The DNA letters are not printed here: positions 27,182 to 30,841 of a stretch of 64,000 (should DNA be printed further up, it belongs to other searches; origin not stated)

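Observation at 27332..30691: Rad50/SbcC-like protein that keeps the zinc hook but has lost all ATPase motifs, with no SbcD partner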

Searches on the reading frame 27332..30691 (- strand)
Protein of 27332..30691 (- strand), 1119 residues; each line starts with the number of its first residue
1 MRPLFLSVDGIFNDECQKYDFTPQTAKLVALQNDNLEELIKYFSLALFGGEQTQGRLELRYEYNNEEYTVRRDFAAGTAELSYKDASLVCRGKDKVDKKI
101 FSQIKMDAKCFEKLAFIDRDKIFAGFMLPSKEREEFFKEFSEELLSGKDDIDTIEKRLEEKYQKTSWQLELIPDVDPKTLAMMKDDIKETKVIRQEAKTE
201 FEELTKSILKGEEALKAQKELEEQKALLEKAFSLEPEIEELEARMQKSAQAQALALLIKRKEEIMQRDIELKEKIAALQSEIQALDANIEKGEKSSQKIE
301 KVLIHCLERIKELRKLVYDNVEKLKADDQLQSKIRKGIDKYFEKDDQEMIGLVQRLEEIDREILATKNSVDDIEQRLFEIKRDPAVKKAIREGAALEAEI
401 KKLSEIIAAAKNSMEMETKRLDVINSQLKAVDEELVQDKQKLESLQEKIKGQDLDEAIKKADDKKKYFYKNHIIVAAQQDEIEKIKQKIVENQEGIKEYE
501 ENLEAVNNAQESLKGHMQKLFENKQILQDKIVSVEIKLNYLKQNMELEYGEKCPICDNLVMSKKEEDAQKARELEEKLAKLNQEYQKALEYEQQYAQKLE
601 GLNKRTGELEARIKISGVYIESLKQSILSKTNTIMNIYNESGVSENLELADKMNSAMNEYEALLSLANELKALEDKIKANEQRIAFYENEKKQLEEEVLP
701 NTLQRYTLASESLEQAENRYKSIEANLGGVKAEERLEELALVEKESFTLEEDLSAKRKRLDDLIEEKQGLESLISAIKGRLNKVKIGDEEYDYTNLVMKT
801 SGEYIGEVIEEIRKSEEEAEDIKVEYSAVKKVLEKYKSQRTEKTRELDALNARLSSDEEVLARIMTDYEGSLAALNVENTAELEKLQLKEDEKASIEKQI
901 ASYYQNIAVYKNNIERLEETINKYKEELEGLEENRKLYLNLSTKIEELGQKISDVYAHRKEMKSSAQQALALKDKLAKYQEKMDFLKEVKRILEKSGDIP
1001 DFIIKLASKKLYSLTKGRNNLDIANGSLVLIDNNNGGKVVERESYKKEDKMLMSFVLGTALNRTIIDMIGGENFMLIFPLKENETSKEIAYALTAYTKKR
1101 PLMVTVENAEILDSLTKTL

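Call 3: search_protein_families(library=pfam, proteins=[window:27332-30691:-], max_evalue=1)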
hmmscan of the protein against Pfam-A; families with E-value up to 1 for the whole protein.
window:27332-30691:- (1119 aa): 0 families

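Call 4: search_protein_families(library=ncbifam, proteins=[window:27332-30691:-], max_evalue=1)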
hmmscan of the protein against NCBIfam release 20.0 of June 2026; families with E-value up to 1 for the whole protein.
window:27332-30691:- (1119 aa): 11 families
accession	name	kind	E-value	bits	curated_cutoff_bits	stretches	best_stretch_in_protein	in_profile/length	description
TIGR02168.1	SMC_prok_B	equivalog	6.1e-13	47.4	567.35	4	307-546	675-920/1181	chromosome segregation protein SMC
NF045487.1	ASRP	equivalog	1.2e-11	44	300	3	346-725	110-474/593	archaea-specific SMC-related protein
NF041751.2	sbcc_Staph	equivalog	5.8e-10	37.8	920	3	149-440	210-500/1007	exonuclease subunit SbcC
TIGR02169.1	SMC_prok_A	equivalog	2.3e-09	35.5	729.4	4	661-864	295-496/1165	chromosome segregation protein SMC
NF041034.1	Rad50_Sulf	equivalog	3.5e-08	31.8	1000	4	52-121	64-134/872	DNA double-strand break repair ATPase Rad50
NF002572.0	PRK02224.1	equivalog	3e-07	29.1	1087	2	197-782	174-670/888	DNA double-strand break repair ATPase Rad50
NF003034.1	PRK03918.1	equivalog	4.7e-07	28.2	700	2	597-997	179-583/878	DNA double-strand break repair ATPase Rad50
NF041035.1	Rad50_Halo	equivalog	3.2e-06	25.8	1000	3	342-641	246-546/883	DNA double-strand break repair ATPase Rad50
NF005876.0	PRK07823.1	equivalog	0.054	12.6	306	1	259-341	185-263/267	S-methyl-5'-thioadenosine phosphorylase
TIGR00512.1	salvage_mtnA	equivalog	0.23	10.3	279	1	900-978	51-129/335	S-methyl-5-thioribose-1-phosphate isomerase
TIGR00618.1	sbcc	subfamily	0.25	9.2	478.5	1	87-600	120-643/1043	exonuclease subunit SbcC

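Call 5: search_solved_structures(query=window:27332-30691:-, max_evalue=10, show_alignments=3)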
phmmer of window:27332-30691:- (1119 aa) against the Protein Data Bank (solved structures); distinct sequences matched with E-value up to 10: 2.
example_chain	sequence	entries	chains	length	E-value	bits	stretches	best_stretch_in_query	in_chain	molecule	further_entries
9tls_A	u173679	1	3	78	0.61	11.6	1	221-287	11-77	Sc-apCC-2-KLHL20-3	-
9tln_A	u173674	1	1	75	1.7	10.1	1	222-287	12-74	Sc-apCC-2-BCL-xL-2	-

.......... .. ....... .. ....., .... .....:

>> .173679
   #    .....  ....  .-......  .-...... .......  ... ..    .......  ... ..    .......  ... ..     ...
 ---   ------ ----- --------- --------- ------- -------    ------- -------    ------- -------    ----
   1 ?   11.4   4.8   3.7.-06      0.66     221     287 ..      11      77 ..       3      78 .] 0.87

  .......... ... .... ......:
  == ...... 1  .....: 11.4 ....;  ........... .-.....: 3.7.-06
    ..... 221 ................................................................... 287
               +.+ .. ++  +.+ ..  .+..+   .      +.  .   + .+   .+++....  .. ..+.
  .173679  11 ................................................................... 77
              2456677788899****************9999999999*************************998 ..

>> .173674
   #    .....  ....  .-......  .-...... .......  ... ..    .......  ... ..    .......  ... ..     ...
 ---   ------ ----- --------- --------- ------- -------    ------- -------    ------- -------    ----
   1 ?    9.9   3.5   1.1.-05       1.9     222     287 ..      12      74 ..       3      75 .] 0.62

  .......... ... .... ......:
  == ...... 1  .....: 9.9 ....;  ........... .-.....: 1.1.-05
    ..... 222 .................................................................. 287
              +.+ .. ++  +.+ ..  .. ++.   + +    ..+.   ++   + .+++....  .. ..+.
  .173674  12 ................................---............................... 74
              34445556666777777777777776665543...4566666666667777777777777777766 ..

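Call 6: find_homologous_proteins(query=window:27332-30691:-, max_evalue=0.001)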
Query window:27332-30691:- (1119 aa): 3 proteins with E <= 0.001 among 8000 candidates.
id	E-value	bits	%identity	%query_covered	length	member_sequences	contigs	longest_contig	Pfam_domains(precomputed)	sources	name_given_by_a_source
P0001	0.0e+0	2302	100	100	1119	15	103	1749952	-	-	-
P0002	2.0e-54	204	24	99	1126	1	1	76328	-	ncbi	-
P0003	3.7e-42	163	23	99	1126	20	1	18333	-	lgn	-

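Call 9: list_cluster_members(proteins=[P0001, P0002, P0003])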
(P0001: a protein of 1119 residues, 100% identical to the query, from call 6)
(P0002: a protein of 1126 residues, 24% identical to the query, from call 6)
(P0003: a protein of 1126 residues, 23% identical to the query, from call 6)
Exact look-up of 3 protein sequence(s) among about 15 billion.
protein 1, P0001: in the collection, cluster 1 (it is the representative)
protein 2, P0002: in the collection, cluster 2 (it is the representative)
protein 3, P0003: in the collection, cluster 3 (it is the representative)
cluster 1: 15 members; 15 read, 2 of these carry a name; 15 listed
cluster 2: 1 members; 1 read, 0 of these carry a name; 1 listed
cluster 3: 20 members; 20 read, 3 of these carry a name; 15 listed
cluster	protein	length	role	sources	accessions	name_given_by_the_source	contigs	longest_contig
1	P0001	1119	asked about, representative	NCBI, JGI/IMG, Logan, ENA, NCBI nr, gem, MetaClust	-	-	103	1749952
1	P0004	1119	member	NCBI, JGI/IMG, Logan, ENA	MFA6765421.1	MAG: hypothetical protein WCS45_00005 [Clostridia bacterium]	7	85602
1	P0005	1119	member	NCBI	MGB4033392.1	MAG: hypothetical protein WBM21_00955 [Christensenellales bacterium]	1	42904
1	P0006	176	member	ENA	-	-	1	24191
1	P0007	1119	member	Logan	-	-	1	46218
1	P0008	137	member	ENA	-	-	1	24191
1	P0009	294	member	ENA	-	-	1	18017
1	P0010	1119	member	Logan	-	-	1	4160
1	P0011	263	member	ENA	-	-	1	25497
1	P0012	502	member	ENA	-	-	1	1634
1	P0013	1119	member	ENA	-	-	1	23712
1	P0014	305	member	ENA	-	-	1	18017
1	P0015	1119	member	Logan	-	-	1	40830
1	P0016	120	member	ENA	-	-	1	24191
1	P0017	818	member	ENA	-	-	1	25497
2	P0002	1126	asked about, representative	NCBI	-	-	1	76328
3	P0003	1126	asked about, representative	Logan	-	-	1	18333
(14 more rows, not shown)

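Call 10: search_solved_structures(query=A1, max_evalue=10, show_alignments=5)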
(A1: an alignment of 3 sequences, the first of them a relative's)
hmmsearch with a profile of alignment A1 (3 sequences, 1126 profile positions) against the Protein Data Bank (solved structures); distinct sequences matched with E-value up to 10: 10.
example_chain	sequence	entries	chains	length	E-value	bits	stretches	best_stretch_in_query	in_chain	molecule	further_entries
5wlq_A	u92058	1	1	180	0.032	15.4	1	251-370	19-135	Capsid assembly scaffolding protein,Myosin-7,Microtubule-associated protein RP/EB family m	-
7yed_R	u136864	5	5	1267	0.27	12.3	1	1018-1054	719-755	RNA-directed RNA polymerase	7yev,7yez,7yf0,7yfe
2cse_1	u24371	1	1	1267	0.27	12.3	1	1018-1054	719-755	Minor core protein lambda 3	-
9tlt_A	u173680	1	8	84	0.54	11.3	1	274-318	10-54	Sc-apCC-2-KLHL20-4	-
3jc8_Ba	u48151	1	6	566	0.88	10.6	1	339-396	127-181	Type IV-A pilus assembly ATPase PilB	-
8fwg_g1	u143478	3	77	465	1.1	10.3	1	159-252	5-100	Major capsid protein, gp9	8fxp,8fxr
9tln_A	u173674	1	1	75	1.4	10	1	274-318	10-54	Sc-apCC-2-BCL-xL-2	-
3qsv_A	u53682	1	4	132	1.7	9.7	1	759-784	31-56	Mothers against decapentaplegic homolog 4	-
5mey_A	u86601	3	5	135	1.8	9.6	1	759-784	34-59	MH1 domain of human Smad4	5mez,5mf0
9tls_A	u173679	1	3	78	6.5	7.8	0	274-302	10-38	Sc-apCC-2-KLHL20-3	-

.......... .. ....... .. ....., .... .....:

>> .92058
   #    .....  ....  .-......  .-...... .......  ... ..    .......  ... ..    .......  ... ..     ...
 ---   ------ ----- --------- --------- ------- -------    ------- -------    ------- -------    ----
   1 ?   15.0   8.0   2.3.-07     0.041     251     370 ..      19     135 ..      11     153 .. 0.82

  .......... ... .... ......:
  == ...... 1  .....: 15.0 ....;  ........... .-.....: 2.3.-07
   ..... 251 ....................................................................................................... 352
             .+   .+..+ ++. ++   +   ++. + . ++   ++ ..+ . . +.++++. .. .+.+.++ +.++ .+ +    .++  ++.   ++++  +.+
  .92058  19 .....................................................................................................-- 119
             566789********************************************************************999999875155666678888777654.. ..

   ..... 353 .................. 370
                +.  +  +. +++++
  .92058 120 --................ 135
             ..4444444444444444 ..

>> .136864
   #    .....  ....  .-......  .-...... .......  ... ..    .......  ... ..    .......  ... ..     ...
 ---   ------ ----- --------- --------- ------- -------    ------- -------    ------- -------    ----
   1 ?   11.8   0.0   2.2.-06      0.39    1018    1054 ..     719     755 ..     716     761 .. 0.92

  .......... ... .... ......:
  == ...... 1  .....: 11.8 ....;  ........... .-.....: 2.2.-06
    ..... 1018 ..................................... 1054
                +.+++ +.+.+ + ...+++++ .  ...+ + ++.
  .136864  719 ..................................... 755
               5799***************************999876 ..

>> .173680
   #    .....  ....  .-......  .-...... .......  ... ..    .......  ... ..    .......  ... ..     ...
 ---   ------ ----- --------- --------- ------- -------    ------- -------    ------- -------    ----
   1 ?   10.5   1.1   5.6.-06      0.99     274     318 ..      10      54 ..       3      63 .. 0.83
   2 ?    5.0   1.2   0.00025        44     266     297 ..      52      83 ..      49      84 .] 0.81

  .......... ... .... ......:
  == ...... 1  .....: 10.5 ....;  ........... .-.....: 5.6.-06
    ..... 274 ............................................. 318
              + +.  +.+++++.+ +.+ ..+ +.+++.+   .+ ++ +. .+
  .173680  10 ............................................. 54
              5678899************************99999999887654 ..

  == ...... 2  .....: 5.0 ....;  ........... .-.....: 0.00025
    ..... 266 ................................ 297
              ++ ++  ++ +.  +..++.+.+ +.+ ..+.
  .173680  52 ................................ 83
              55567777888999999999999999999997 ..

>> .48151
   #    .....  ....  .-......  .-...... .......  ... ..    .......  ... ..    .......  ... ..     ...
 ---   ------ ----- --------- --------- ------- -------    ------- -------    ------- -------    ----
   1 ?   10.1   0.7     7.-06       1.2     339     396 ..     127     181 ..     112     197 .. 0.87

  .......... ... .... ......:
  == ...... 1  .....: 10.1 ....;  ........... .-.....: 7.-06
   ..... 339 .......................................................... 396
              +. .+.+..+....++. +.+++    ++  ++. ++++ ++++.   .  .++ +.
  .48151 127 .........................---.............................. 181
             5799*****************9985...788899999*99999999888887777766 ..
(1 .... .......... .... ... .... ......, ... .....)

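Call 11: find_related_loci(query=A1, collection=genome_contigs, flank=10000)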
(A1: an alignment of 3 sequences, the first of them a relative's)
Query A1 (1119 aa) in genome_contigs; peptide patterns used: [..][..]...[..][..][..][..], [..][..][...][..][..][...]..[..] (x = any residue, [..] = any of these).
141 stretches matched a pattern; 9 encode a relative of the query (tblastn E <= 1e-3); 9 distinct loci.
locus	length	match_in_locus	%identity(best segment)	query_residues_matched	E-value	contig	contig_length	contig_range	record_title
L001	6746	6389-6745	78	1-119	7e-56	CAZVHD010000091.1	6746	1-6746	MAG TPA_asm: uncultured Christensenella sp. isolate SRP252850_co1_273 genome assembly, contig: NODE_21435_length_6746_co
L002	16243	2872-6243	23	1-1117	1e-47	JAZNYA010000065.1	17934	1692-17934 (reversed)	MAG: Candidatus Stercoripulliclostridium sp. isolate T1900044777_TS20190243.MAGScoT_cleanbin_000072 SGB_2502_k141_160124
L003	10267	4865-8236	22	1-1117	6e-47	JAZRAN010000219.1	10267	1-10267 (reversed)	MAG: Candidatus Stercoripulliclostridium sp. isolate T1900045141_TC20190135.MAGScoT_cleanbin_000010 SGB_4919_k141_289629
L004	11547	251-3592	23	1-1108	8e-46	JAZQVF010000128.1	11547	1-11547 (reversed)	MAG: Candidatus Stercoripulliclostridium sp. isolate T1900045171_TC20190165.MAGScoT_cleanbin_000006 SGB_5191_k141_308863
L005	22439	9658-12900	23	1-1074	7e-46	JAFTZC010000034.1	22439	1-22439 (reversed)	MAG: Clostridia bacterium isolate RGIG4281 Roe_deer_Colon.Co__c989063, whole genome shotgun sequence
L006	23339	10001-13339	23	1-1107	1e-45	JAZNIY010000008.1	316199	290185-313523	MAG: Candidatus Stercoripulliclostridium sp. isolate T1900044682_TS20190148.MAGScoT_cleanbin_000015 SGB_1698_k141_161195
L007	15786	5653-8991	24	1-1107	8e-51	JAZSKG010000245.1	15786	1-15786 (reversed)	MAG: Candidatus Stercoripulliclostridium sp. isolate T1900044561_TS20190027.MAGScoT_cleanbin_000024 SGB_368_k141_94730,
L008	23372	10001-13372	22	1-1117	2e-42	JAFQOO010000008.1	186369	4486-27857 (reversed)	MAG: Clostridia bacterium isolate RGIG2008 Goat_Colon-1__c348, whole genome shotgun sequence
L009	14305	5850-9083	23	1-1071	2e-43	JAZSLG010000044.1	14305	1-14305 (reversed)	MAG: Candidatus Stercoripulliclostridium sp. isolate T1900044558_TS20190024.MAGScoT_cleanbin_000033 SGB_336_k141_2049353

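Call 14: find_homologous_proteins(query=A1, max_evalue=0.001)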
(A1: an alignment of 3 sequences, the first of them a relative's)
Query A1 (3 sequences) (1119 aa, profile of the alignment): 3 proteins with E <= 0.001 among 8000 candidates.
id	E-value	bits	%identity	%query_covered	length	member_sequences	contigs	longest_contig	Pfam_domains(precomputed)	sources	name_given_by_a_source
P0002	0.0e+0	2009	24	99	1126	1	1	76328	-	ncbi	-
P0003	0.0e+0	1999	23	99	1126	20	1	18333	-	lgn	-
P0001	0.0e+0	1714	100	100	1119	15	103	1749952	-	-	-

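Call 30: search_protein_families(library=pfam, proteins=[L006:13480-13998:+, L006:14090-14572:+, L006:14580-16085:+, L006:7366-8322:-, L006:8303-9763:-, L006:5120-6868:-], max_evalue=0.001)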
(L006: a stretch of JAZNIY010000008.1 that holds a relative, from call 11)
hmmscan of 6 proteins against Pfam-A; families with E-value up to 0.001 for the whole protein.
L006:13480-13998:+ (172 aa): 1 family
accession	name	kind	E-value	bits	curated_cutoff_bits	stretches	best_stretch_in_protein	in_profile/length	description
PF06177.16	QueT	-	3.2e-38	131.7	33.7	1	12-161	2-140/141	QueT transporter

L006:14090-14572:+ (160 aa): 2 families
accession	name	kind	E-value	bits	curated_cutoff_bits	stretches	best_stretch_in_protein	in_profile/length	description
PF01272.25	GreA_GreB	-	3.9e-20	72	26.9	1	83-159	3-76/77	Transcription elongation factor, GreA/GreB, C-term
PF03449.20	GreA_GreB_N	-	2.3e-19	69.8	24.5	1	5-73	1-69/71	Transcription elongation factor, N-terminal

L006:14580-16085:+ (501 aa): 3 families
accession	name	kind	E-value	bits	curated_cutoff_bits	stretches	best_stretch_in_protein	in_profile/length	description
PF00152.25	tRNA-synt_2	-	2.9e-92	309.5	25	1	159-496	1-307/308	tRNA synthetases class II (D, K and N)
PF01336.31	tRNA_anti-codon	-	1.4e-16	60.6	27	1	66-143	1-75/75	OB-fold nucleic acid binding domain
PF01409.25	tRNA-synt_2d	-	0.00034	20.6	19.8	0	252-305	105-156/246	tRNA synthetases class II core domain (F)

L006:7366-8322:- (318 aa): 3 families
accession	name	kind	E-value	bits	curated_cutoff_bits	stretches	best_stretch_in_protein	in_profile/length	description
PF01695.23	IstB_IS21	-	2.6e-08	34.1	24.1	1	176-316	91-231/238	IstB-like ATP binding protein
PF00308.24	Bac_DnaA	-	0.00038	21.1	23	1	164-299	21-155/162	Bacterial DnaA ATPAse domain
PF01637.24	ATPase_2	-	0.00055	20.2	33.2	1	166-310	8-116/225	ATPase domain predominantly from Archaea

L006:8303-9763:- (486 aa): 1 family
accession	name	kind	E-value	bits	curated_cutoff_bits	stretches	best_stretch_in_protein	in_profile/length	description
PF07261.16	DnaB_2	-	3.3e-21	75.2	22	2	379-438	12-72/74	Replication initiation and membrane attachment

L006:5120-6868:- (582 aa): 4 families
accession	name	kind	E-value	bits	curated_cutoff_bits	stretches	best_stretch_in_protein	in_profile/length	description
PF00128.31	Alpha-amylase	-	5e-162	540.6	22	1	37-504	1-446/446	Alpha amylase, catalytic domain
PF23915.1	SusG_C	-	7.3e-07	29.8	27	1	516-578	1-62/62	Alpha-amylase SusG C-terminal domain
PF16657.11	Malt_amylase_C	-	5.6e-05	23.6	27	1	504-575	1-72/75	Maltogenic Amylase, C-terminal domain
PF14701.12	hDGE_amylase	-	0.0007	19.3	27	0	53-138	20-113/439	Glycogen debranching enzyme, glucanotransferase domain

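Call 32: search_protein_families(library=padloc, proteins=[window:27332-30691:-], max_evalue=0.01)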
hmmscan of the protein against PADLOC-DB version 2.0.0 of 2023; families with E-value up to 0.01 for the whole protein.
window:27332-30691:- (1119 aa): 6 families
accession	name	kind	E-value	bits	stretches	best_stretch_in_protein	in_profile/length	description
PDLC03863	LmuB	-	1.2e-10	38.8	1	442-686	215-449/610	-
PDLC03865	LmuB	-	1.3e-08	31.5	3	396-701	376-685/1007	-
PDLC03859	LmuB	-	5.9e-06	23.8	1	466-696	261-470/611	-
PDLC00551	JetC2|JetC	-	0.00066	15.6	1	354-598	741-985/1365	DUF3584 domain; MukB-like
PDLC00006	DruC1|DruC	-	0.0011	15.5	2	804-963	176-334/626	Unknown function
PDLC03868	LmuB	-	0.0012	15.3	2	239-515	506-785/1035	-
